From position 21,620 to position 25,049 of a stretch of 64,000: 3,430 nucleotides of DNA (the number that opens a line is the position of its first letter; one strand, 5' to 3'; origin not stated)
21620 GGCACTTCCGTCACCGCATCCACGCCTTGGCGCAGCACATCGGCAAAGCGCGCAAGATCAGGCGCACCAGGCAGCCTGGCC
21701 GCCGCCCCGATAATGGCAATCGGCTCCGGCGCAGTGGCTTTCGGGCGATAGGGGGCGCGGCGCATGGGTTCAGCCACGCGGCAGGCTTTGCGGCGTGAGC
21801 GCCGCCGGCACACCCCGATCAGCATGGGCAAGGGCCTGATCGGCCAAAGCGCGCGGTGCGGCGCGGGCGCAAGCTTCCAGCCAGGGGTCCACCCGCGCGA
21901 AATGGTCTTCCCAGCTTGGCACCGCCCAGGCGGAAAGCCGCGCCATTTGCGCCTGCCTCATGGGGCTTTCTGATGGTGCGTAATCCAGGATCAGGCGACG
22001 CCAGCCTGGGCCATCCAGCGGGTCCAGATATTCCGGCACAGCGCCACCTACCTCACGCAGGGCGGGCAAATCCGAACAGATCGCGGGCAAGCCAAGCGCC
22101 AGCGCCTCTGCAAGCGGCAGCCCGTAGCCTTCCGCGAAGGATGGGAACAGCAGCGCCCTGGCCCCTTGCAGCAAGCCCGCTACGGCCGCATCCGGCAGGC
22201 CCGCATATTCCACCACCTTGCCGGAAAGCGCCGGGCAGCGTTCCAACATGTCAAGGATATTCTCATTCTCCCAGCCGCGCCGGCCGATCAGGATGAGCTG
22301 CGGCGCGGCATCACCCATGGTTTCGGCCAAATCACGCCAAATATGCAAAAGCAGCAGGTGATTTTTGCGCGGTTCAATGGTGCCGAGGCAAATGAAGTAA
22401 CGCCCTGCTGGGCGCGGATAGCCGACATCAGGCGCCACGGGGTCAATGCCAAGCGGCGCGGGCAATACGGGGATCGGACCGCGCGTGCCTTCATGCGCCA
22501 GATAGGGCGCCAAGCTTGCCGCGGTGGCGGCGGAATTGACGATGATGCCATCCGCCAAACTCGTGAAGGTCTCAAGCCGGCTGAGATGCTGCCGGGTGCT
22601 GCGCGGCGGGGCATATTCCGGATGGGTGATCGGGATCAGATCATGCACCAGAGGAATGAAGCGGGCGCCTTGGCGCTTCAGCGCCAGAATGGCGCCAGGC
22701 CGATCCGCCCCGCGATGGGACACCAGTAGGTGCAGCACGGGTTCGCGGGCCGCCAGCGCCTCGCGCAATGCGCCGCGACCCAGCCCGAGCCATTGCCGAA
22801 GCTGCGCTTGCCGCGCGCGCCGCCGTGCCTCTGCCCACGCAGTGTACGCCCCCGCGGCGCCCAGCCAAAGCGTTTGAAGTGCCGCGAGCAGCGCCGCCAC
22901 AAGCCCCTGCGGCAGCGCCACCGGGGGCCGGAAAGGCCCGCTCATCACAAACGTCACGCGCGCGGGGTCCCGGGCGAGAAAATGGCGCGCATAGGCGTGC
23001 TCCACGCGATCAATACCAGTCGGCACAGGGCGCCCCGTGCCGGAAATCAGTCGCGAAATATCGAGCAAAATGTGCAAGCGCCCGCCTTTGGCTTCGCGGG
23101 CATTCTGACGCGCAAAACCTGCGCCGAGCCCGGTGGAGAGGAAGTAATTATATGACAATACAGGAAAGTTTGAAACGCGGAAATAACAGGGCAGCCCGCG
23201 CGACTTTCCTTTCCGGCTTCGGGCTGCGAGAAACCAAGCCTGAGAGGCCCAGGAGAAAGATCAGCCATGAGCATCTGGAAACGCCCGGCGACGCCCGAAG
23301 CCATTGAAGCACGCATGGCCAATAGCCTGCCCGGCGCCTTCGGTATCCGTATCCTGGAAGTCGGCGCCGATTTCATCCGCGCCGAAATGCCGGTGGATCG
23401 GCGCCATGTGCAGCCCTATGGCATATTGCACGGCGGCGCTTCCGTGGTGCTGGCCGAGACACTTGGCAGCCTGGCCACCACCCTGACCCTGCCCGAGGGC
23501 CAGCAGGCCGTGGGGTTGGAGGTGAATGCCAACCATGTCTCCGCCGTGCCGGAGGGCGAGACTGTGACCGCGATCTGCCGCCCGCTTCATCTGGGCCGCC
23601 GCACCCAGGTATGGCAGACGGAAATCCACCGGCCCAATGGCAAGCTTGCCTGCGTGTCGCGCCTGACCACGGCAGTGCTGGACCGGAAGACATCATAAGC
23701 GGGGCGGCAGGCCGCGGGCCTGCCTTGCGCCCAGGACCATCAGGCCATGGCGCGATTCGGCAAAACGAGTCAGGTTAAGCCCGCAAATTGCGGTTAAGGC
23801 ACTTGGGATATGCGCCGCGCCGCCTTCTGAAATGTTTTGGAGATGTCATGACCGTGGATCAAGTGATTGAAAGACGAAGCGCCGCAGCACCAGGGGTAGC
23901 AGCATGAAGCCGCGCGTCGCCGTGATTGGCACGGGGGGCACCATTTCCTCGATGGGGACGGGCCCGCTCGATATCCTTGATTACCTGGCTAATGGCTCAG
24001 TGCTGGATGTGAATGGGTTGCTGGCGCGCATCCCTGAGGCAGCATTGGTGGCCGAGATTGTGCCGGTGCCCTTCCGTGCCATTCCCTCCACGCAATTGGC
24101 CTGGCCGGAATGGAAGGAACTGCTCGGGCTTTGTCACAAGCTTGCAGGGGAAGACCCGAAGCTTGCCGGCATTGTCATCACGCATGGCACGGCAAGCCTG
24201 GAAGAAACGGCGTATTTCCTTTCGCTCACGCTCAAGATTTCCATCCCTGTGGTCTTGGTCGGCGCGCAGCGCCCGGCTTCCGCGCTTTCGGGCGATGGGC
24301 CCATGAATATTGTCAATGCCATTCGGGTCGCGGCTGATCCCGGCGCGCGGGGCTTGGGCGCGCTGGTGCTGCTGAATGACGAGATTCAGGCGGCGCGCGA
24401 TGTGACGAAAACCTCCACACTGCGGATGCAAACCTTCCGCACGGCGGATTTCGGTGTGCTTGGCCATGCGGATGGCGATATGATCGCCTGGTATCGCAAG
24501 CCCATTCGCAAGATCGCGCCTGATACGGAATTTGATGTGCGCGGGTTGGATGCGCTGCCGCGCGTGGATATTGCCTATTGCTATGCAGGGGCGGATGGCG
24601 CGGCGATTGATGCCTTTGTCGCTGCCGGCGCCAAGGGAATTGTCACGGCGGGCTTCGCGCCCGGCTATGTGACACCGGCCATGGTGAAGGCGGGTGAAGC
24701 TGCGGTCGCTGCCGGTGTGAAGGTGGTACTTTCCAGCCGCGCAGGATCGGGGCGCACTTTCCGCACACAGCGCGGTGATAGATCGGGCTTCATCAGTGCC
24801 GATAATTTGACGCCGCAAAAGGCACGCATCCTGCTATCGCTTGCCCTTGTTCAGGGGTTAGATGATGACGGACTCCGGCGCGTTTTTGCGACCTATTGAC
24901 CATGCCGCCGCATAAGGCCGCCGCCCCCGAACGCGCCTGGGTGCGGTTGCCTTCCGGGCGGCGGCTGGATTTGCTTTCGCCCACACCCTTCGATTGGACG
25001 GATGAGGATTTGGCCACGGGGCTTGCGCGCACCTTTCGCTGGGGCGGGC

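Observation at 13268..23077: Stand-alone glycosyltransferase - reducing PKS - alpha-oxoamine synthase operon: possible sphingoid-like glycolipid pathway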

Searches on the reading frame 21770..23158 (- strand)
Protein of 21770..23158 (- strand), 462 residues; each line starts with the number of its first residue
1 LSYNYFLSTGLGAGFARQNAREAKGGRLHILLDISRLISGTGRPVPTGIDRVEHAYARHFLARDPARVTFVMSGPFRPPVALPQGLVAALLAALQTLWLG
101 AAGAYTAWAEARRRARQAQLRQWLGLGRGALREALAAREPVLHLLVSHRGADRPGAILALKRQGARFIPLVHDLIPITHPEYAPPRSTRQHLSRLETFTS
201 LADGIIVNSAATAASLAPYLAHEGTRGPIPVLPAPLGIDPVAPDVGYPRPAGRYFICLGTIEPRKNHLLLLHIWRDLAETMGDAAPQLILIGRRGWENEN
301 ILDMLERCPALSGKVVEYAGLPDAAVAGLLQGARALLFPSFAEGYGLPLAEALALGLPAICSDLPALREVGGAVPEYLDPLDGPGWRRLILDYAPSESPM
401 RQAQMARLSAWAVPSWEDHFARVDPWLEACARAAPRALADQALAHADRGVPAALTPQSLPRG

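Call 4: search_protein_families(library=pfam, proteins=[window:21770-23158:-])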
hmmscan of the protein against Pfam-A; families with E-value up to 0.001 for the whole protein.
window:21770-23158:- (462 aa): 3 families
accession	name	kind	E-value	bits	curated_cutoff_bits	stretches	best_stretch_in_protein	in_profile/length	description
PF13692.12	Glyco_trans_1_4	-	1.4e-13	51.8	27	1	253-370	2-114/142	Glycosyl transferases group 1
PF00534.26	Glycos_transf_1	-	1.7e-13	50.9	26.4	1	253-370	16-130/172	Glycosyl transferases group 1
PF20706.3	GT4-conflict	-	1.2e-07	31.6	26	1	232-363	171-312/385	Family 4 Glycosyltransferase in conflict systems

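Call 5: search_protein_families(library=ncbifam, proteins=[window:21770-23158:-])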
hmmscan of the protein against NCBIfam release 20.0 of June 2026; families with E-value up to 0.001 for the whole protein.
window:21770-23158:- (462 aa): 4 families
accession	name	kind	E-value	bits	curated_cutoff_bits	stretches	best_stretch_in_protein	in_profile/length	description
TIGR04047.1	MSMEG_0565_glyc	hypoth_equivalog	3e-15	56.2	259.85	1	251-380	192-325/373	MSMEG_0565 family glycosyltransferase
TIGR03088.1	stp2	hypoth_equivalog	2.5e-05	23.5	409.05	1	255-364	197-304/374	TIGR03088 family PEP-CTERM/XrtA system glycosyltransferase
TIGR03999.1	thiol_BshA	equivalog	0.00036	19.6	273.7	1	284-370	228-310/375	N-acetyl-alpha-D-glucosaminyl L-malate synthase BshA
NF041876.1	EPS_EpsE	equivalog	0.00068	19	400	0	255-369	217-332/389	exopolysaccharide biosynthesis GT4 family glycosyltransferase EpsE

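Call 34: find_homologous_proteins(query=window:21770-23077:-, max_evalue=0.00001)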
Query window:21770-23077:- (435 aa): 7452 proteins with E <= 0.00001 among 8000 candidates; the best 120 are listed.
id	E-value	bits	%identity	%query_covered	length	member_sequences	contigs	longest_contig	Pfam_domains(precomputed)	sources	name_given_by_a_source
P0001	3.0e-268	908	94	100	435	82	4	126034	PF00534.27,PF20706.4,PF13692.13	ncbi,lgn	-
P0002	5.3e-224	762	80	100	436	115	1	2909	PF00534.27,PF20706.4,PF13692.13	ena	-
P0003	3.0e-222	756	80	100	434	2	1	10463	PF00534.27,PF20706.4,PF13692.13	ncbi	-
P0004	3.8e-222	756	79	100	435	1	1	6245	PF00534.27,PF20706.4,PF13692.13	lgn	-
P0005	5.0e-221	752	80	100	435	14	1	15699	PF00534.27,PF20706.4,PF13692.13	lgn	-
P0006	1.9e-219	747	79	100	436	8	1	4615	PF00534.27,PF20706.4,PF13692.13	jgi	jgi:glycosyltransferase involved in cell wall biosynthesis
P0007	1.0e-217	741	78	100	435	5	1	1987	PF00534.27,PF20706.4,PF13692.13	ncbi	ncbi:MAG: glycosyltransferase family 4 protein [Acetobacteraceae bacterium]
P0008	4.2e-215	733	78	100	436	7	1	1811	PF00534.27,PF20706.4,PF13692.13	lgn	-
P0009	2.9e-207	707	77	95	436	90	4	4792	PF00534.27,PF20706.4,PF13692.13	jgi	jgi:glycosyltransferase involved in cell wall biosynthesis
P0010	3.3e-205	700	73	100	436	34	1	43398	PF00534.27,PF20706.4,PF13692.13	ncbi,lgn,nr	ncbi:MAG: glycosyltransferase family 4 protein [Roseomonas sp.]|nr:glycosyltransferase family 4 prot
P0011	8.7e-204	695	73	100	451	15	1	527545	PF00534.27,PF20706.4,PF13692.13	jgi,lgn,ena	-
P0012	2.6e-203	694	73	100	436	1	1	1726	PF00534.27,PF20706.4,PF13692.13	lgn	-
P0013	8.2e-170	584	76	78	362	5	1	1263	PF00534.27,PF20706.4,PF13692.13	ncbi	ncbi:MAG: glycosyltransferase family 4 protein, partial [Alphaproteobacteria bacterium]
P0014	2.4e-159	549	65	93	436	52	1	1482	PF00534.27,PF20706.4,PF13692.13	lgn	-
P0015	2.2e-158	546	64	93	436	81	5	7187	PF00534.27,PF20706.4,PF13692.13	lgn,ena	-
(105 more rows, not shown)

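Call 37: search_solved_structures(query=window:21770-23077:-, max_evalue=0.001)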
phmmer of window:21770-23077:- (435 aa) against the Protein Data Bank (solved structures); distinct sequences matched with E-value up to 0.001: 3.
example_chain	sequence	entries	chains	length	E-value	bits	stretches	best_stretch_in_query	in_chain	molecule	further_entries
4n9w_A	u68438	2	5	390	4.6e-06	28.9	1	218-356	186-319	GDP-mannose-dependent alpha-(1-2)-phosphatidylinositol mannosyltransferase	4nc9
7qsg_A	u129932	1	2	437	4.8e-06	28.8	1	207-349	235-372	D-inositol 3-phosphate glycosyltransferase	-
2gej_A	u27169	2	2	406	5e-06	28.8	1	218-356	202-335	PHOSPHATIDYLINOSITOL MANNOSYLTRANSFERASE (PimA)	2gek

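Call 71: search_dna_similar(query=window:21770-23077:-, collection=plasmids, mode=protein, max_evalue=1e-30, max_rows=25)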
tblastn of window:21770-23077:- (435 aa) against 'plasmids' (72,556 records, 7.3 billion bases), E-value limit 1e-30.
Records with a match: 20; places in all: 20; records where one place covers at least 80% of the query: 0.
Best place of each record, by identity: <60% 20.
By first word of the organism name: Rhizobium 7; Novosphingobium 3; Phyllobacterium 2; Acidisoma 1; Cupriavidus 1; Polaromonas 1; Methylobacterium 1; Paraburkholderia 1; Sphingomonas 1; Pararhizobium 1; and 1 more.
By predicted mobility (MOB-suite, as given by PLSDB): non-mobilizable 16; mobilizable 3; conjugative 1.
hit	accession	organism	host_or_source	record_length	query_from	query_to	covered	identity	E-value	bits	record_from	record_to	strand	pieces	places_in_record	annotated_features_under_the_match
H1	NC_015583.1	Novosphingobium sp. PP1Y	-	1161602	133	396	61%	59.2%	8e-63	226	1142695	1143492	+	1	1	none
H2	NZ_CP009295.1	Novosphingobium pentaromativorans US6-1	mud sediment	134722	133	396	61%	58.1%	3e-61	222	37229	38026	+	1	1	glycosyltransferase family 1 protein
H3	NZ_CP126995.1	Acidisoma sp. PAMC 29798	cell culture,lichen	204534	116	391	63%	55.2%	2e-59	217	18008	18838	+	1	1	glycosyltransferase family 1 protein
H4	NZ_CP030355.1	Novosphingobium sp. P6W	cell culture,podzolic fallow soil ...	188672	133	397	61%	57.1%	4e-54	201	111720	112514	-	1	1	glycosyltransferase family 1 protein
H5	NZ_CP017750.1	Cupriavidus sp. USMAA2-4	cell culture,Sungai Pinang, Penang, ...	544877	140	396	59%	52.0%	6e-56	207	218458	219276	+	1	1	glycosyltransferase family 1 protein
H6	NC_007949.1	Polaromonas sp. JS666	-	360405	117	397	65%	45.7%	5e-58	213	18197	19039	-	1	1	glycosyltransferase family 1 protein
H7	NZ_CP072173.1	Rhizobium sp. AB2/73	Phyla canescens,cell culture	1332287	119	393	63%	46.6%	3e-42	167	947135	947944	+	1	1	record has no annotation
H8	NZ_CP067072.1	Rhizobium sp. AB2/73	Phyla canescens,cell culture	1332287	119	393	63%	46.6%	3e-42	167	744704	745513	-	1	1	record has no annotation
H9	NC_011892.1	Methylobacterium nodulans ORS 2060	-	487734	115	398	65%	44.9%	7e-48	183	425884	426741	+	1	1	glycosyltransferase family 1 protein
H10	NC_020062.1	Rhizobium tropici CIAT 899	Phaseolus vulgaris root nodule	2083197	119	393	63%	46.2%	2e-45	176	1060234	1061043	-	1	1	record has no annotation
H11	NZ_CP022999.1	Rhizobium sp. 11515TR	Cell culture,agricultural soil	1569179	119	393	63%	46.2%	2e-41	164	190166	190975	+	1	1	none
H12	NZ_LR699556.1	Paraburkholderia dioscoreae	-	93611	117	397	65%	45.1%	1e-56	209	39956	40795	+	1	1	glycosyltransferase family 1 protein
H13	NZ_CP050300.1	Phyllobacterium sp. 628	Oxytropis pumilio,cell culture,root ...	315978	113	397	66%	44.1%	2e-39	158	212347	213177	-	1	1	glycosyltransferase family 1 protein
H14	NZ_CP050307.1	Rhizobium lusitanum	Oxytropis pumilio,cell culture,root ...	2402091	119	397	64%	45.0%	2e-44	173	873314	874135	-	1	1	none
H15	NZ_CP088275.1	Phyllobacterium sp. T1293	Melilotus albus,Cell culture,root nodule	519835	113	397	66%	43.8%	1e-38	156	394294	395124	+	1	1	glycosyltransferase family 1 protein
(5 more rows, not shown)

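Call 72: get_annotated_region(hit=H3, flank=14000)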
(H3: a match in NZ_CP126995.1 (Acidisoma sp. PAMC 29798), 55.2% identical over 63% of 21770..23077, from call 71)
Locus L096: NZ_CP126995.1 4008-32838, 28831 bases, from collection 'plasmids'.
description: Acidisoma sp. PAMC 29798 plasmid unnamed1, complete sequence
organism: Acidisoma sp. PAMC 29798 (NCBI taxid 3040935)
taxonomy: Bacteria; Pseudomonadota; Alphaproteobacteria; Rhodospirillales; Acetobacteraceae; Acidisoma; Acidisoma sp. PAMC 29798
host: -; source: cell culture,lichen; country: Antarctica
typing (MOB-suite, as given by PLSDB): non-mobilizable
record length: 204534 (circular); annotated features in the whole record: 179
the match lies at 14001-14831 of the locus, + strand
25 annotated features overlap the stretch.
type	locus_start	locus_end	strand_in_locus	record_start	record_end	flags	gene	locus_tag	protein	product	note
CDS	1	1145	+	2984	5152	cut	-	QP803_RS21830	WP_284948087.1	glycosyltransferase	-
CDS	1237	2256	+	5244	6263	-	-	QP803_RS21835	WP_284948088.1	GDP-mannose 4,6-dehydratase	GO:0042351 - 'de novo' GDP-L-fucose biosynthetic process [Evidence IEA]; GO:0019673 - GDP-mannose metabolic process ...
CDS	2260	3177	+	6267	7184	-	-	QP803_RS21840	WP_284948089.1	GDP-mannose 4,6-dehydratase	-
CDS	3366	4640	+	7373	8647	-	-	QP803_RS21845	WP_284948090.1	glycosyltransferase family 1 protein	-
CDS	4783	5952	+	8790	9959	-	-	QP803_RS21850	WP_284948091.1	polysaccharide biosynthesis/export family protein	-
CDS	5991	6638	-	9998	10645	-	-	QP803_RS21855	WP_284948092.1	ATP-binding cassette domain-containing protein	-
CDS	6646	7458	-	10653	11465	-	-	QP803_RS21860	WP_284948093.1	ABC transporter permease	-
CDS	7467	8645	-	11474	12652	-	-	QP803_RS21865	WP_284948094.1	capsule biosynthesis protein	-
CDS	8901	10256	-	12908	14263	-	-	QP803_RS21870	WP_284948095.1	LTA synthase family protein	-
CDS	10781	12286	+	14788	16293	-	-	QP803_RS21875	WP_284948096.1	capsular biosynthesis protein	-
CDS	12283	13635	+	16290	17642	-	-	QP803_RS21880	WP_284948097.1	capsular biosynthesis protein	-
CDS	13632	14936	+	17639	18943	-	-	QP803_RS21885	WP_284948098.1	glycosyltransferase family 1 protein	-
CDS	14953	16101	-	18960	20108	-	-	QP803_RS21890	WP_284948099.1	glycosyltransferase family 1 protein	-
CDS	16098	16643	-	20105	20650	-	-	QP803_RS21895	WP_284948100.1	sterol desaturase family protein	GO:0008610 - lipid biosynthetic process [Evidence IEA]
CDS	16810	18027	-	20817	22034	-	-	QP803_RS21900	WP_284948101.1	aminotransferase class I/II-fold pyridoxal phosphate-dependent enzyme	GO:0009058 - biosynthetic process [Evidence IEA]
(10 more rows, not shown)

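Call 73: get_annotated_region(hit=H2, flank=14000)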
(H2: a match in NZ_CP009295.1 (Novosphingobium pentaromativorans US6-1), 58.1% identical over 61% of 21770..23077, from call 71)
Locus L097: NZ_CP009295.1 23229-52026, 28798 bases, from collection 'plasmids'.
description: Novosphingobium pentaromativorans US6-1 plasmid pLA5, complete sequence
organism: Novosphingobium pentaromativorans US6-1 (NCBI taxid 1088721)
taxonomy: Bacteria; Pseudomonadota; Alphaproteobacteria; Sphingomonadales; Sphingomonadaceae; Novosphingobium; Novosphingobium pentaromativorans; Novosphingobium pentaromativorans US6-1
host: -; source: mud sediment; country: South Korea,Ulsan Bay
typing (MOB-suite, as given by PLSDB): non-mobilizable; replicon rep_cluster_545
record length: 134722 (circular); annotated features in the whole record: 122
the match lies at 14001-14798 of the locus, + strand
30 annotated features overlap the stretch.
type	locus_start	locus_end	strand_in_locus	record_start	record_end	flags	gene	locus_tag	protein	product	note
CDS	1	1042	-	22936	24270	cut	-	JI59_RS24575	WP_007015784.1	glycosyltransferase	-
CDS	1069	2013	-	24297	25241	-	-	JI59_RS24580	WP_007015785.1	glycosyltransferase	-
CDS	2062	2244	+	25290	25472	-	-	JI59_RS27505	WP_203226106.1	hypothetical protein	-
CDS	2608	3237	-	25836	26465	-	-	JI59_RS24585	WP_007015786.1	outer membrane beta-barrel protein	-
CDS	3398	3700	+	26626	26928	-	-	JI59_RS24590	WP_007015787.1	hypothetical protein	-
CDS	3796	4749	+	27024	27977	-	-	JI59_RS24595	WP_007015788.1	CsgG/HfaB family protein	-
CDS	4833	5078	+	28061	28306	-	-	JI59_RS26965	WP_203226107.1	hypothetical protein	-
CDS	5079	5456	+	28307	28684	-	-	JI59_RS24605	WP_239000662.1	DUF4810 domain-containing protein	-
CDS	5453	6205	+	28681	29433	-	-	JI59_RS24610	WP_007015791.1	GNA1162 family protein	-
CDS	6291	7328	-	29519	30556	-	-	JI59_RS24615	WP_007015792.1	phytanoyl-CoA dioxygenase family protein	-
CDS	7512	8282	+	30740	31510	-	-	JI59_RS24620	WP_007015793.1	aspartyl/asparaginyl beta-hydroxylase domain-containing protein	-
CDS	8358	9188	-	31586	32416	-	kdsA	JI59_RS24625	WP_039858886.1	3-deoxy-8-phosphooctulonate synthase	GO:0009058 - biosynthetic process [Evidence IEA]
CDS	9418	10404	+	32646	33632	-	-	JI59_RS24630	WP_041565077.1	KpsF/GutQ family sugar-phosphate isomerase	GO:0005975 - carbohydrate metabolic process [Evidence IEA]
CDS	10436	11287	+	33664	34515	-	kdsB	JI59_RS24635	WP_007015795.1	3-deoxy-manno-octulosonate cytidylyltransferase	-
CDS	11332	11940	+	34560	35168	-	-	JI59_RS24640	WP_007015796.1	histidine phosphatase family protein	-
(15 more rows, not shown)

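Call 89: get_annotated_region(hit=H6, flank=9000)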
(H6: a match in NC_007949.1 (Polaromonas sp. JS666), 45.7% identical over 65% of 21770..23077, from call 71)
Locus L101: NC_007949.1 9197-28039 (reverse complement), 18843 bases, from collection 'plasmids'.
description: Polaromonas sp. JS666 plasmid 1, complete sequence
organism: Polaromonas sp. JS666 (NCBI taxid 296591)
taxonomy: Bacteria; Pseudomonadota; Betaproteobacteria; Burkholderiales; Comamonadaceae; Polaromonas; Polaromonas sp. JS666
host: -; source: -; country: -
typing (MOB-suite, as given by PLSDB): conjugative; replicon rep_cluster_944; relaxase MOBH,MOBP; mating-pair formation MPF_T
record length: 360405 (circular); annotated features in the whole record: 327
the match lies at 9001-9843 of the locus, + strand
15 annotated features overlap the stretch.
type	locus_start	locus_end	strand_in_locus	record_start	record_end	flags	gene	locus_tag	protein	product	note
CDS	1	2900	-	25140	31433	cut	-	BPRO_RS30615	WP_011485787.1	calcium-binding protein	-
CDS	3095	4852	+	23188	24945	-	-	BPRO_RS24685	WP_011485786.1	type I secretion system permease/ATPase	-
CDS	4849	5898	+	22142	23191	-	-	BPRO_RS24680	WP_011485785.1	HlyD family efflux transporter periplasmic adaptor subunit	GO:0055085 - transmembrane transport [Evidence IEA]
CDS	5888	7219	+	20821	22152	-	-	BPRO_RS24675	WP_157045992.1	TolC family outer membrane protein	GO:0006810 - transport [Evidence IEA]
CDS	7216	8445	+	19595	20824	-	-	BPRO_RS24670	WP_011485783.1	glycosyltransferase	-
CDS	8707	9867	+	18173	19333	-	-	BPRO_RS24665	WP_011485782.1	glycosyltransferase family 1 protein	-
CDS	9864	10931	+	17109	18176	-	-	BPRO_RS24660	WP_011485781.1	capsular polysaccharide biosynthesis protein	-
CDS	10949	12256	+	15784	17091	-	-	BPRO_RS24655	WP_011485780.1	nucleotide disphospho-sugar-binding domain-containing protein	GO:0005975 - carbohydrate metabolic process [Evidence IEA]; GO:0030259 - lipid glycosylation [Evidence IEA]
CDS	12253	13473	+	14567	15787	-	-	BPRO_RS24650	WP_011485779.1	hypothetical protein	-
CDS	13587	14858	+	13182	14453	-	-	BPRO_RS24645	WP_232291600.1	cytochrome P450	-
CDS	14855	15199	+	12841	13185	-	-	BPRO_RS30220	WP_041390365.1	hypothetical protein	-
CDS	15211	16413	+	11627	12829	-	-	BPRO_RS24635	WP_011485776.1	hypothetical protein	-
CDS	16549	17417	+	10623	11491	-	-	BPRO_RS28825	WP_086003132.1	IS5 family transposase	-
CDS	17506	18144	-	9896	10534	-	-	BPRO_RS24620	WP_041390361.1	helix-turn-helix transcriptional regulator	GO:0006355 - regulation of DNA-templated transcription [Evidence IEA]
CDS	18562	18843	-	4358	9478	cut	-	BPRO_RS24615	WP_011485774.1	helicase-related protein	-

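Call 90: get_annotated_region(hit=H9, flank=9000)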
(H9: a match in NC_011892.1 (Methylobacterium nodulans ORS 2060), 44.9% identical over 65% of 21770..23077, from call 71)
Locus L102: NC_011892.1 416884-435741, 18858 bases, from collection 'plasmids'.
description: Methylobacterium nodulans ORS 2060 plasmid pMNOD01, complete sequence
organism: Methylobacterium nodulans ORS 2060 (NCBI taxid 460265)
taxonomy: Bacteria; Pseudomonadota; Alphaproteobacteria; Hyphomicrobiales; Methylobacteriaceae; Methylobacterium; Methylobacterium nodulans; Methylobacterium nodulans ORS 2060
host: -; source: -; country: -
typing (MOB-suite, as given by PLSDB): non-mobilizable
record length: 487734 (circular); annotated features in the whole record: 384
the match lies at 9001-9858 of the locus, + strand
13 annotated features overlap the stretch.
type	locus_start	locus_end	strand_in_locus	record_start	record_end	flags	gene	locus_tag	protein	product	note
CDS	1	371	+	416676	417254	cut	-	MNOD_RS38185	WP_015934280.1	peroxidase-related enzyme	-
CDS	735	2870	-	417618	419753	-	-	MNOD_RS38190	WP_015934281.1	hypothetical protein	-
CDS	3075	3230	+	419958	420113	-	-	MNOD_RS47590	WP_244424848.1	hypothetical protein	-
CDS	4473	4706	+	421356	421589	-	-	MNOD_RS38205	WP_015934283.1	DUF6489 family protein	-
CDS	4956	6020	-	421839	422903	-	-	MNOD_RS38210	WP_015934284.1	phytanoyl-CoA dioxygenase family protein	-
CDS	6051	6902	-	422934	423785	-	-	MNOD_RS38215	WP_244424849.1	phytanoyl-CoA dioxygenase family protein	-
CDS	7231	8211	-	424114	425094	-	-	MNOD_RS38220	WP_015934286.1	phytanoyl-CoA dioxygenase family protein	-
CDS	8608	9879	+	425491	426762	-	-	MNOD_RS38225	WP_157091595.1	glycosyltransferase family 1 protein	-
CDS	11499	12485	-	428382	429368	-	-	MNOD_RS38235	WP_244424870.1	lytic transglycosylase domain-containing protein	-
CDS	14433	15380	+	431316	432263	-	-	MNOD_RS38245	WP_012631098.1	IS110-like element ISMno7 family transposase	GO:0006313 - DNA transposition [Evidence IEA]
CDS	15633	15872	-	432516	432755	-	-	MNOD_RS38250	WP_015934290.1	hypothetical protein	-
CDS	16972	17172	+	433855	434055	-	-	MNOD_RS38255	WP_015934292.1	hypothetical protein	-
CDS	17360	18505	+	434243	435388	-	repC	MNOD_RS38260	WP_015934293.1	plasmid replication protein RepC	-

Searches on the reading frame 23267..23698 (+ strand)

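Call 19: search_protein_families(library=pfam, proteins=[window:23267-23698:+])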
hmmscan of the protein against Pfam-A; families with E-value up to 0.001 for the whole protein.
window:23267-23698:+ (143 aa): 3 families
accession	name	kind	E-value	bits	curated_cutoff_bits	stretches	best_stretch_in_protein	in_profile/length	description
PF03061.28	4HBT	-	2.8e-18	66.4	20.6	1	51-129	1-79/79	Thioesterase superfamily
PF22636.2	FlK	-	1.2e-06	29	27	1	63-127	26-90/103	Fluoroacetyl-CoA-specific thioesterase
PF13622.12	4HBT_3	-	0.00031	21.4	24.3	1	50-130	7-76/83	Acyl-CoA thioesterase N-terminal domain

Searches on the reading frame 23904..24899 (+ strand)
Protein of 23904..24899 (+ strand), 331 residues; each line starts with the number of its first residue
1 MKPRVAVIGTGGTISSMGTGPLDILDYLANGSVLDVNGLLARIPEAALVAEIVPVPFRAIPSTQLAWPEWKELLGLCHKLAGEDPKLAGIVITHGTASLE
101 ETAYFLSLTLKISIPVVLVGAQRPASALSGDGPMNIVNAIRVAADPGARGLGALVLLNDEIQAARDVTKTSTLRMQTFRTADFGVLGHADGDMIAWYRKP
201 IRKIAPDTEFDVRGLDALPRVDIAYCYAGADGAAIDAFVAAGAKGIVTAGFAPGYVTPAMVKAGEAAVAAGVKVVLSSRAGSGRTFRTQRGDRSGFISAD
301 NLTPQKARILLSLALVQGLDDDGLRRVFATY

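Call 19: search_protein_families(library=pfam, proteins=[window:23904-24899:+])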
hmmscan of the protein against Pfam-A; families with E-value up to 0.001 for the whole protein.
window:23904-24899:+ (331 aa): 2 families
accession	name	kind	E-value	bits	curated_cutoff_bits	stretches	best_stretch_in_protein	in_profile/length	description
PF00710.25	Asparaginase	-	5.6e-50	170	22.5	1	4-201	1-192/193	Asparaginase, N-terminal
PF17763.6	Asparaginase_C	-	7.5e-30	103.7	34.6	1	220-328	1-114/114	Glutaminase/Asparaginase C-terminal domain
